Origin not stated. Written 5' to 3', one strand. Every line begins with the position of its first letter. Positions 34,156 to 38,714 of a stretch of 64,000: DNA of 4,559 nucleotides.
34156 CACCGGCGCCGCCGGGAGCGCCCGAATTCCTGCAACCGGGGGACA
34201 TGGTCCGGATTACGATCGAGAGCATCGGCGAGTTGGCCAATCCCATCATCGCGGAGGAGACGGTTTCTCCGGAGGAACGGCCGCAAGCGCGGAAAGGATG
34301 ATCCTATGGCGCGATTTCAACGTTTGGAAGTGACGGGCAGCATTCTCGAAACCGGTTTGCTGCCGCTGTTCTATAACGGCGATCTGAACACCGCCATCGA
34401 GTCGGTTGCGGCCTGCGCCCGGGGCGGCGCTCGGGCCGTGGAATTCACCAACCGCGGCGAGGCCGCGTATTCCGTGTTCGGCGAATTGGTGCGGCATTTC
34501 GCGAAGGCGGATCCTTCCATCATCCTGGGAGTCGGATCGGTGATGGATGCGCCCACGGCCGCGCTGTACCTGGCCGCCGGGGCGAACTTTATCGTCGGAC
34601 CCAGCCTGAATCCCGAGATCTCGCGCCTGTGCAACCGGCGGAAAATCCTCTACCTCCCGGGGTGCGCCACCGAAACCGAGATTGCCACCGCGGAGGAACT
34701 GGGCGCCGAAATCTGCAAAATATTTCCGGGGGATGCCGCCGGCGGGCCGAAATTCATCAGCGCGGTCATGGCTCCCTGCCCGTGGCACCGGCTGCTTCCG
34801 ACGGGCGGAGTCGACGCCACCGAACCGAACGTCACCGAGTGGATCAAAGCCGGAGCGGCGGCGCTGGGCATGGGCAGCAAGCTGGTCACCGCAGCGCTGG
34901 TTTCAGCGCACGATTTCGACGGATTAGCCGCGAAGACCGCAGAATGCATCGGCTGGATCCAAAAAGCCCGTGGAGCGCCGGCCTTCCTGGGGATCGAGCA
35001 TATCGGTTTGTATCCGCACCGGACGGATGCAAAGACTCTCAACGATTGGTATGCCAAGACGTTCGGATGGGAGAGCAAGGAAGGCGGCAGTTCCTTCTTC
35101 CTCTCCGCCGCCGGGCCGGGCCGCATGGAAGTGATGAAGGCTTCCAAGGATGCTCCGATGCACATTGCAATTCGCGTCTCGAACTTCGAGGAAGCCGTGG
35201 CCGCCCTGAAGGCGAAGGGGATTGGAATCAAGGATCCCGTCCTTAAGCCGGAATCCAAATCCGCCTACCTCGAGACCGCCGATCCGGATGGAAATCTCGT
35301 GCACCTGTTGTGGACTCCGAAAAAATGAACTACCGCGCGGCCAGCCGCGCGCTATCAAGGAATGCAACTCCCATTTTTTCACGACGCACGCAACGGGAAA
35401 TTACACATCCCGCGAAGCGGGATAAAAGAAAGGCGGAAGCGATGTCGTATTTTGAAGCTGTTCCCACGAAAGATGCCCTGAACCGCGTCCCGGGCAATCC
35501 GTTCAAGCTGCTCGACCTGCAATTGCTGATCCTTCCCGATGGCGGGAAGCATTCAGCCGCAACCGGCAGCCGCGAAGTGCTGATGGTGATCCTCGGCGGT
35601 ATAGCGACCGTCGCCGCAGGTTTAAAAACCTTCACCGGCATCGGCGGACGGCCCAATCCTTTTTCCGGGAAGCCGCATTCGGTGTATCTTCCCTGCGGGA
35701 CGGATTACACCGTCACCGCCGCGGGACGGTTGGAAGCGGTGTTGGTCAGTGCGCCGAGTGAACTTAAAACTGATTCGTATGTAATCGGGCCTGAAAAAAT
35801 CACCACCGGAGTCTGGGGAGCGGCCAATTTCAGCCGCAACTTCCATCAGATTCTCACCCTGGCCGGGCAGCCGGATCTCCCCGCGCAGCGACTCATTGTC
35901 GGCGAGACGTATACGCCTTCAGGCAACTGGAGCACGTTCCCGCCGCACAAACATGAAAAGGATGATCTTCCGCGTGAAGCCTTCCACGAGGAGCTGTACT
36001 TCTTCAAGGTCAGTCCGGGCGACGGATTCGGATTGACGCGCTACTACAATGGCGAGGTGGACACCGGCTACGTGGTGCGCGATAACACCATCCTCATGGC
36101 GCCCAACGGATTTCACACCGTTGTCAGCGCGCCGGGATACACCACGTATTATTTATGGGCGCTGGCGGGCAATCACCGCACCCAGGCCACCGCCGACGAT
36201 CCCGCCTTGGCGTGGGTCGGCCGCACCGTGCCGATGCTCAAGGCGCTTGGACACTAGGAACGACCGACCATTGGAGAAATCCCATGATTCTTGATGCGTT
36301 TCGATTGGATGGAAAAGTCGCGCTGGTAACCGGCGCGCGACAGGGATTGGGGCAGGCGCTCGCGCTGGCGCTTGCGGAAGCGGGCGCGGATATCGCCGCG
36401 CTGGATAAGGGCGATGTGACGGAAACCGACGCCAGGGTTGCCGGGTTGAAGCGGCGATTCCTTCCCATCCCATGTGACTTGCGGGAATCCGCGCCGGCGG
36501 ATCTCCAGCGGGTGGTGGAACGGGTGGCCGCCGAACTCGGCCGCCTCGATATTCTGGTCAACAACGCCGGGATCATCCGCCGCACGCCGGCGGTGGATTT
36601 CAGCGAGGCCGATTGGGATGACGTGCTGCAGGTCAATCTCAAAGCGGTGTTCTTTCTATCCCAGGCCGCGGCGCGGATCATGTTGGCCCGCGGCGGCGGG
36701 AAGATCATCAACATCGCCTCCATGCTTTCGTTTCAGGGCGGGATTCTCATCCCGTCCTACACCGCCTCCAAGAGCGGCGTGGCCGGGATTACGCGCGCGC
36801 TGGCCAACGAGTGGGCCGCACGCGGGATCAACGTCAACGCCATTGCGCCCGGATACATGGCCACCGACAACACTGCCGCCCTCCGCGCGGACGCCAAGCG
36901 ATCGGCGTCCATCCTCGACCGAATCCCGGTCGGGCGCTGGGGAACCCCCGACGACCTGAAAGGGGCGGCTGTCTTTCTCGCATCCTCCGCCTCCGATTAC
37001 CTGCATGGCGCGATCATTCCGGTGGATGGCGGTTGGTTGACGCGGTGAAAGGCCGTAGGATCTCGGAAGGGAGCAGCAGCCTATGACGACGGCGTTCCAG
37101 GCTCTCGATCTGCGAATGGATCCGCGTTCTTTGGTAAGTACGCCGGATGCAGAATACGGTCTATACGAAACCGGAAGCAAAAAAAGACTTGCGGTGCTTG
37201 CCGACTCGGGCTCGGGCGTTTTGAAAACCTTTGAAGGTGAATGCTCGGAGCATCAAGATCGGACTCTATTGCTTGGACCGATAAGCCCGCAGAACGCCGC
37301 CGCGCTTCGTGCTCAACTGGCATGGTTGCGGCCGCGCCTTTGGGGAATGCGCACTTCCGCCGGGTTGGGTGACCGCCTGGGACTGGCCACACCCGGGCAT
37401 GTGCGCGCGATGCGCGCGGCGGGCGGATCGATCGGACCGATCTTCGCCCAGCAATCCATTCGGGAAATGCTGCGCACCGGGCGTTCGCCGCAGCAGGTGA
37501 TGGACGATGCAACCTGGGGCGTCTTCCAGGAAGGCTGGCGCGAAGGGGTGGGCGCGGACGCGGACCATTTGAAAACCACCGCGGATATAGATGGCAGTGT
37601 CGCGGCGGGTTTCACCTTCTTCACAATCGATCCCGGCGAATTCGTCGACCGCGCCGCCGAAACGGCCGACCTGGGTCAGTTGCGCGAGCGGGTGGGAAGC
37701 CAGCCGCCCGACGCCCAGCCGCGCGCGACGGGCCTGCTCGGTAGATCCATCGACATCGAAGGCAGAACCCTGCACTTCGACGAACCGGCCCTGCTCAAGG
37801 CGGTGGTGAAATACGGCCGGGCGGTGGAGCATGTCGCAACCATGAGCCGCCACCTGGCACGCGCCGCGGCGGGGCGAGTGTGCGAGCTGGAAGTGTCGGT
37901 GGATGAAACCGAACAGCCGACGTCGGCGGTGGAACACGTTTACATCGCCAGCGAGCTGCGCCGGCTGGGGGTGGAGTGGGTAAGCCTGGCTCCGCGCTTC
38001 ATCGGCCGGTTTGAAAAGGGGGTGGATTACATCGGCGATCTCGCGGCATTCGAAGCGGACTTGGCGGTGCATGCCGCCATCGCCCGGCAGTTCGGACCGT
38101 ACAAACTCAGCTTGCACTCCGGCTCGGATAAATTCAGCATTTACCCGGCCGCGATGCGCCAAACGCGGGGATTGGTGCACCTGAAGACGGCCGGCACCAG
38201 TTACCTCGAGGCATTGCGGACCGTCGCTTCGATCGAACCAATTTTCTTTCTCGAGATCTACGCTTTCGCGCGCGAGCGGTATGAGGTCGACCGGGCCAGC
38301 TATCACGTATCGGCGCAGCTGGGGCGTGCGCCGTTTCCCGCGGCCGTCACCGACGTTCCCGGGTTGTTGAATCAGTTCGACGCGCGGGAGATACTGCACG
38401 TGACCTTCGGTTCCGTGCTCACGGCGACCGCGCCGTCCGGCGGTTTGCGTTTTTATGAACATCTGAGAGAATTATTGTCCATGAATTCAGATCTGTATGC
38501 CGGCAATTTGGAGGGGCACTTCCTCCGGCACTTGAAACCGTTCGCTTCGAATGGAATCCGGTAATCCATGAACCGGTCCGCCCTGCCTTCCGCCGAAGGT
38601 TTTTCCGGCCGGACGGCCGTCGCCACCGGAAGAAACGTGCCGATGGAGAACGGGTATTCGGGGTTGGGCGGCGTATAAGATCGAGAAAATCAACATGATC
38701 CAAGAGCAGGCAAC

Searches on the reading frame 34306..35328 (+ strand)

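Call 3: search_protein_families(library=pfam, proteins=[window:34306-35328:+])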
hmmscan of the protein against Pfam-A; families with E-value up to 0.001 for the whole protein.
window:34306-35328:+ (340 aa): 3 families
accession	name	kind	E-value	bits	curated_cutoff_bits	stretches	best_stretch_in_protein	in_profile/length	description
PF01081.25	Aldolase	-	5.5e-33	114.5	27.8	1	16-206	8-192/196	KDPG and KHG aldolase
PF00903.31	Glyoxalase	-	3.4e-05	24.6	20.6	1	241-333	11-120/121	Glyoxalase/Bleomycin resistance protein/Dioxygenase superfamily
PF18029.7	Glyoxalase_6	-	0.00024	22.2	23.6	0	240-334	7-105/106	Glyoxalase-like domain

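Call 4: search_protein_families(library=ncbifam, proteins=[window:34306-35328:+])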
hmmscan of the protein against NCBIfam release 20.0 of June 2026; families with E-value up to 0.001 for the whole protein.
window:34306-35328:+ (340 aa): 8 families
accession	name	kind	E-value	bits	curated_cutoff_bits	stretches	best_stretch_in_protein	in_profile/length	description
NF005499.0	PRK07114.1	equivalog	1.2e-87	293.3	275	1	1-222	1-221/223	bifunctional 4-hydroxy-2-oxoglutarate aldolase/2-dehydro-3-deoxy-phosphogluconate aldolase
NF005119.0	PRK06552.1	subfamily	2.9e-48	164.2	238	1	6-214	3-205/213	bifunctional 2-keto-4-hydroxyglutarate aldolase/2-keto-3-deoxy-6-phosphogluconate aldolase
TIGR01182.1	eda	subfamily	1.7e-39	135.3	156.05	1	17-213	9-199/204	bifunctional 4-hydroxy-2-oxoglutarate aldolase/2-dehydro-3-deoxy-phosphogluconate aldolase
NF004325.0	PRK05718.1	subfamily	2.9e-32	111.7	241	1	15-218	14-211/213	keto-hydroxyglutarate-aldolase/keto-deoxy-phosphogluconate aldolase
NF005673.0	PRK07455.1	equivalog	4.1e-31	107.8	232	1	26-215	23-206/213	bifunctional 4-hydroxy-2-oxoglutarate aldolase/2-dehydro-3-deoxy-phosphogluconate aldolase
NF006600.0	PRK09140.1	subfamily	1.3e-20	73.6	207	1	60-198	55-188/210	2-dehydro-3-deoxy-6-phosphogalactonate aldolase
NF041633.1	trifunc_aldol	exception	2.4e-20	72.5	700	1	12-222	5-221/580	KHG/KDPG aldolase/sugar kinase fusion protein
NF004673.0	PRK06015.1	equivalog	8.8e-20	71.4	320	1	18-212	17-205/212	2-dehydro-3-deoxy-phosphogluconate aldolase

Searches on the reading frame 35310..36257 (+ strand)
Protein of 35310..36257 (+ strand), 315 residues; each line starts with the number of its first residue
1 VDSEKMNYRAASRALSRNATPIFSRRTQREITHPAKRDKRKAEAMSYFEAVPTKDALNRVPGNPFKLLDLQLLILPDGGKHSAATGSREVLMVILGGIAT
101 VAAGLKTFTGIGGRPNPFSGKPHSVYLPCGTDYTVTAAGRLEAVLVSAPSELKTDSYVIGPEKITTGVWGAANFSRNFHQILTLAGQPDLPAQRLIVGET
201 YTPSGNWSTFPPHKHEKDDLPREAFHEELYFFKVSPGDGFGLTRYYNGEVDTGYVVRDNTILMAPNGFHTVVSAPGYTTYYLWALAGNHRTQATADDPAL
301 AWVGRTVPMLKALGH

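Call 3: search_protein_families(library=pfam, proteins=[window:35310-36257:+])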
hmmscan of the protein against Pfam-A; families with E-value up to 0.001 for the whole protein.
window:35310-36257:+ (315 aa): 1 family
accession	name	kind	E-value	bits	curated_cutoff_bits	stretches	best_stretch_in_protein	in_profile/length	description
PF04962.18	KduI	-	3.2e-67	227.1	23.9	1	66-303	26-262/262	KduI/IolB family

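Call 4: search_protein_families(library=ncbifam, proteins=[window:35310-36257:+])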
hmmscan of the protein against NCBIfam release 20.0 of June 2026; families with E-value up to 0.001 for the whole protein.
window:35310-36257:+ (315 aa): 1 family
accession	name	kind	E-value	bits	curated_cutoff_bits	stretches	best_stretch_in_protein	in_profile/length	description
TIGR04378.1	myo_inos_iolB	equivalog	2e-61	207.7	205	1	67-303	12-246/247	5-deoxy-glucuronate isomerase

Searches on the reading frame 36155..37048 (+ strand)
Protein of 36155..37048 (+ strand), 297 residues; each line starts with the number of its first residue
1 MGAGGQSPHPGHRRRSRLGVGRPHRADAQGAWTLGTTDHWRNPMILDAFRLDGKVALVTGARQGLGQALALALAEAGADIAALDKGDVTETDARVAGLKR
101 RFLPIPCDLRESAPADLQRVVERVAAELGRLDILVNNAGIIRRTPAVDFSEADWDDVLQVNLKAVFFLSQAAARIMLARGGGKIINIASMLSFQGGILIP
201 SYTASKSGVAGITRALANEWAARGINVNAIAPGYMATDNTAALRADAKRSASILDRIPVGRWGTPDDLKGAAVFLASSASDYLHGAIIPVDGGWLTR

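Call 3: search_protein_families(library=pfam, proteins=[window:36155-37048:+])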
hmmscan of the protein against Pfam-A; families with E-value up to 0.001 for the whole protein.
window:36155-37048:+ (297 aa): 3 families
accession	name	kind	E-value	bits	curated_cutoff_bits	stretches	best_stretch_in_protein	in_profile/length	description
PF13561.12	adh_short_C2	-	6.4e-59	199.8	27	1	60-294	1-235/236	Enoyl-(Acyl carrier protein) reductase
PF00106.31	adh_short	-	4.4e-58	196.4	26.6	1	54-246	1-193/195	short chain dehydrogenase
PF08659.16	KR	-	2.5e-09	37.8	22.6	1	56-235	3-178/180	KR domain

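Call 4: search_protein_families(library=ncbifam, proteins=[window:36155-37048:+])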
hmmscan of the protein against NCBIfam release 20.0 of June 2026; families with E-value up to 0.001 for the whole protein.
window:36155-37048:+ (297 aa): 229 families (the best 25 are shown)
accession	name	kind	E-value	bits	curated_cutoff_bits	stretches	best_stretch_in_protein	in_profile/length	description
TIGR01832.1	kduD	equivalog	4.1e-116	386.8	338.85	1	49-297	1-248/248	2-dehydro-3-deoxy-D-gluconate 5-dehydrogenase KduD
NF006528.0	PRK08993.1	subfamily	2.3e-111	371.2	430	1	44-297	1-253/253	2-dehydro-3-deoxy-D-gluconate 5-dehydrogenase KduD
NF005390.0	PRK06935.1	equivalog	1.7e-102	342.2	369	1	46-297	8-258/258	2-dehydro-3-deoxy-D-gluconate 5-dehydrogenase KduD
NF005488.0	PRK07097.1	equivalog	3.8e-67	226.2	369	1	45-295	2-258/266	gluconate 5-dehydrogenase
NF006070.0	PRK08213.1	subfamily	1.5e-65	221.3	279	1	45-294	4-256/259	gluconate 5-dehydrogenase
NF005711.0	PRK07523.1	subfamily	2.5e-64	217.3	413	1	46-294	3-251/255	SDR family oxidoreductase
NF005983.0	PRK08085.1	equivalog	2.2e-63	214.3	408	1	47-295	3-251/254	gluconate 5-dehydrogenase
TIGR01830.1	3oxo_ACP_reduc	equivalog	3.5e-63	213.5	297.75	1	56-293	1-237/239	3-oxoacyl-[acyl-carrier-protein] reductase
NF004778.0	PRK06124.1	equivalog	5.6e-62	209.4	303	1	45-296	3-254/256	SDR family oxidoreductase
NF005309.0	PRK06841.1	subfamily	1.3e-60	205.1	286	1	46-294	8-252/255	GolD/DthD family dehydrogenase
NF005559.1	PRK07231.1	subfamily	2.5e-60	204.1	215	1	50-295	1-248/249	glucose 1-dehydrogenase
NF004198.0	PRK05653.1-3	equivalog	5.7e-60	202.8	296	1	51-294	5-246/248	3-oxoacyl-ACP reductase FabG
NF004774.0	PRK06114.1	equivalog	1.9e-59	201.1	360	1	47-295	10-260/262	SDR family oxidoreductase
NF004197.0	PRK05653.1-1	equivalog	9.8e-58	195.7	332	1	50-294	4-246/249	3-oxoacyl-ACP reductase FabG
NF004791.0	PRK06138.1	equivalog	8.7e-57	192.3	312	1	50-295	2-250/252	SDR family oxidoreductase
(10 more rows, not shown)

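Call 29: search_solved_structures(query=window:36287-37048:+, max_evalue=1e-30)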
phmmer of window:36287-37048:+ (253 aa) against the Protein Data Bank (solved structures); distinct sequences matched with E-value up to 1e-30: 180 (the best 60 are shown).
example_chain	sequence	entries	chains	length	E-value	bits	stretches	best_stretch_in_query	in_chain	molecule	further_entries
4z9y_A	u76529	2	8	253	1.9e-95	322.1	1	1-253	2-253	2-deoxy-D-gluconate 3-dehydrogenase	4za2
4hp8_A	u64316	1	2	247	5.3e-81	274.9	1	4-253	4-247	2-deoxy-D-gluconate 3-dehydrogenase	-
3uf0_A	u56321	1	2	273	1.7e-66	227.4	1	4-252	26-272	Short-chain dehydrogenase/reductase SDR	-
4j2h_A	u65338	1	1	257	1.1e-58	201.8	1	5-252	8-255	Short chain alcohol dehydrogenase-related dehydrogenase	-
5u9p_A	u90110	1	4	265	7.7e-54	186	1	2-250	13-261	Gluconate 5-dehydrogenase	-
4z9x_A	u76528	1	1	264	5.3e-53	183.2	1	4-251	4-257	Gluconate 5-dehydrogenase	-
2hq1_A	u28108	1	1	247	2.9e-51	177.5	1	6-250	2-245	Glucose/ribitol dehydrogenase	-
4ibo_A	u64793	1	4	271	3.2e-51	177.4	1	5-252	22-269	Gluconate dehydrogenase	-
4jro_A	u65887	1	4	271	3.2e-51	177.4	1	4-250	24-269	FabG protein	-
3cxr_A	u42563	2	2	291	3.5e-51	177.3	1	2-251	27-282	Dehydrogenase with different specificities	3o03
4u8g_A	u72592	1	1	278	2.1e-50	174.7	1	3-251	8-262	Putative uncharacterized protein gbs1891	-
9kd1_A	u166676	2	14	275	3.4e-49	170.7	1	5-251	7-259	Oxidoreductase, short chain dehydrogenase/reductase family protein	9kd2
1vl8_A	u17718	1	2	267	5.7e-49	170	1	3-251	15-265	Gluconate 5-dehydrogenase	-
4g81_D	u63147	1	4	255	1.1e-48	169.1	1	4-252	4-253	Putative hexonate dehydrogenase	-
4wjz_A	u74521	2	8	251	5e-47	163.7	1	5-250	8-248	3-oxoacyl-[acyl-carrier-protein] reductase FabG | 3-oxoacyl-[acyl-carrier protein] reductase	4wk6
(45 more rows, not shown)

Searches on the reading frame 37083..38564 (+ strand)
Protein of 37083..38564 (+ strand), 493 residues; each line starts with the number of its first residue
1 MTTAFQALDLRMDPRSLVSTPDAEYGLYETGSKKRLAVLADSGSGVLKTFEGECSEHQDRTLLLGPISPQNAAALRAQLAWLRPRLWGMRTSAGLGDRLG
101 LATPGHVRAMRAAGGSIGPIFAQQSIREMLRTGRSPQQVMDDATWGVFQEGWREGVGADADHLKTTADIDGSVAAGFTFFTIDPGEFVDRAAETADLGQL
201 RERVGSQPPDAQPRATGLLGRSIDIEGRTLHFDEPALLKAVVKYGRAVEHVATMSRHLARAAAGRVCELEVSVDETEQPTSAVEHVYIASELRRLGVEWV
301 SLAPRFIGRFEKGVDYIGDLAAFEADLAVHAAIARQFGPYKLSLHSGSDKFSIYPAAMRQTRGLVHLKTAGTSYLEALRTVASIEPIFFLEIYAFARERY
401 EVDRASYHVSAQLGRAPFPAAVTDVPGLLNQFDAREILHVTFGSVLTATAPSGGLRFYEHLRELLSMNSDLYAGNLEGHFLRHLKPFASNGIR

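Call 3: search_protein_families(library=pfam, proteins=[window:37083-38564:+])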
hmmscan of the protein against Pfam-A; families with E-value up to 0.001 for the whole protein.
window:37083-38564:+ (493 aa): 1 family
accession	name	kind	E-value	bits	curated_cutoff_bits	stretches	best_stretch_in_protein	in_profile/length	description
PF16257.11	UxaE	-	3.2e-137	458.5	27.1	1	16-485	4-473/475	tagaturonate epimerase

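Call 4: search_protein_families(library=ncbifam, proteins=[window:37083-38564:+])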
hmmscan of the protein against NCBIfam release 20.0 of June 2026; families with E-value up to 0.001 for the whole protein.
window:37083-38564:+ (493 aa): 0 families
